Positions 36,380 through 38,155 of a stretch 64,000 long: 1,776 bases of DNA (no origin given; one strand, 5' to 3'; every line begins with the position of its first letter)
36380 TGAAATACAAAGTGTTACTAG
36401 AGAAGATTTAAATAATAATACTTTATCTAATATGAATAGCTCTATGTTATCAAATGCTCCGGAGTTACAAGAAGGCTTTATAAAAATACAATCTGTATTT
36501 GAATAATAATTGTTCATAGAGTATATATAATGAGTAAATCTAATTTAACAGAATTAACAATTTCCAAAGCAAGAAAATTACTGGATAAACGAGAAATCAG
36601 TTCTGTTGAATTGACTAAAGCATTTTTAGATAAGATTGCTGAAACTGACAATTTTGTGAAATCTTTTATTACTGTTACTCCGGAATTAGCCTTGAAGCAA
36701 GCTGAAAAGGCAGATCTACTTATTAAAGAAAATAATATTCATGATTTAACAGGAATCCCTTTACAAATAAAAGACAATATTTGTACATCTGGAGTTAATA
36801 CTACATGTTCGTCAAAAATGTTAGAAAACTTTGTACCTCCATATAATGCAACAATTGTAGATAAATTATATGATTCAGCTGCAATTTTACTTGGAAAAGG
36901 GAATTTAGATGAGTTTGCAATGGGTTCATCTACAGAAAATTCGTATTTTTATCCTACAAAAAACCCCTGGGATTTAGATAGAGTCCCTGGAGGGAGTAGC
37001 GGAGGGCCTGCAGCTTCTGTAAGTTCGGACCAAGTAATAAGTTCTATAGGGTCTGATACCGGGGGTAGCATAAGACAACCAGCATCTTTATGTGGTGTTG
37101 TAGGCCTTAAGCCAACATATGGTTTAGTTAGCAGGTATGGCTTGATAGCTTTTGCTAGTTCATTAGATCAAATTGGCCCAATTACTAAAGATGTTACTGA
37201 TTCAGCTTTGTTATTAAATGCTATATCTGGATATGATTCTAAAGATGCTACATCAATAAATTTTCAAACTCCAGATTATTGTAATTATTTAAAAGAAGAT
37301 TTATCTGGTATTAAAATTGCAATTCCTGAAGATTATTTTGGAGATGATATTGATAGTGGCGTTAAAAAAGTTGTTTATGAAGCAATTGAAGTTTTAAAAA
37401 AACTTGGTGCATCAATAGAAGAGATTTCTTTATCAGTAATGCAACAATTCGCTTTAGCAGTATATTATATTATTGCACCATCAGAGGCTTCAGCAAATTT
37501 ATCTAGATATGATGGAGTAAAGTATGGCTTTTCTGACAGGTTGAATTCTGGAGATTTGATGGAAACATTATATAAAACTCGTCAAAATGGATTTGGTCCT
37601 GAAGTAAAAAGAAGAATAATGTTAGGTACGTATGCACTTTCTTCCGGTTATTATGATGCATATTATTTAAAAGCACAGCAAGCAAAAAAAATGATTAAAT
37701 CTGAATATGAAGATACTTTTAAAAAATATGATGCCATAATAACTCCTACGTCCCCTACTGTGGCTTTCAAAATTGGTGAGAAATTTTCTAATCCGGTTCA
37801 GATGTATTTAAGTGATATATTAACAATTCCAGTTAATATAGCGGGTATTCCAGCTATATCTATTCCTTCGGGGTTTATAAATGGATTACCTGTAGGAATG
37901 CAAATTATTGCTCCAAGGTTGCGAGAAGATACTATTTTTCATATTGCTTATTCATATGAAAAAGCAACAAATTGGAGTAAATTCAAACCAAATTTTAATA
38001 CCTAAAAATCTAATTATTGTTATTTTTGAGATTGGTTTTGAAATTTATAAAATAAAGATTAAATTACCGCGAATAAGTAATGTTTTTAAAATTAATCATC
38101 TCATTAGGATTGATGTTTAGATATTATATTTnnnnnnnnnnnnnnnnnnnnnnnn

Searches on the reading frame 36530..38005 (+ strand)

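Call 73: search_protein_families(library=pfam, proteins=[window:36530-38005:+], max_evalue=0.00001)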
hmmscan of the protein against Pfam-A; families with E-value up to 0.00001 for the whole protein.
window:36530-38005:+ (491 aa): 1 family
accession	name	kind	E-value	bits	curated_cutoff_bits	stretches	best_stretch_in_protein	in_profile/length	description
PF01425.27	Amidase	-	2.9e-149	498.4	27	1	27-469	1-444/445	Amidase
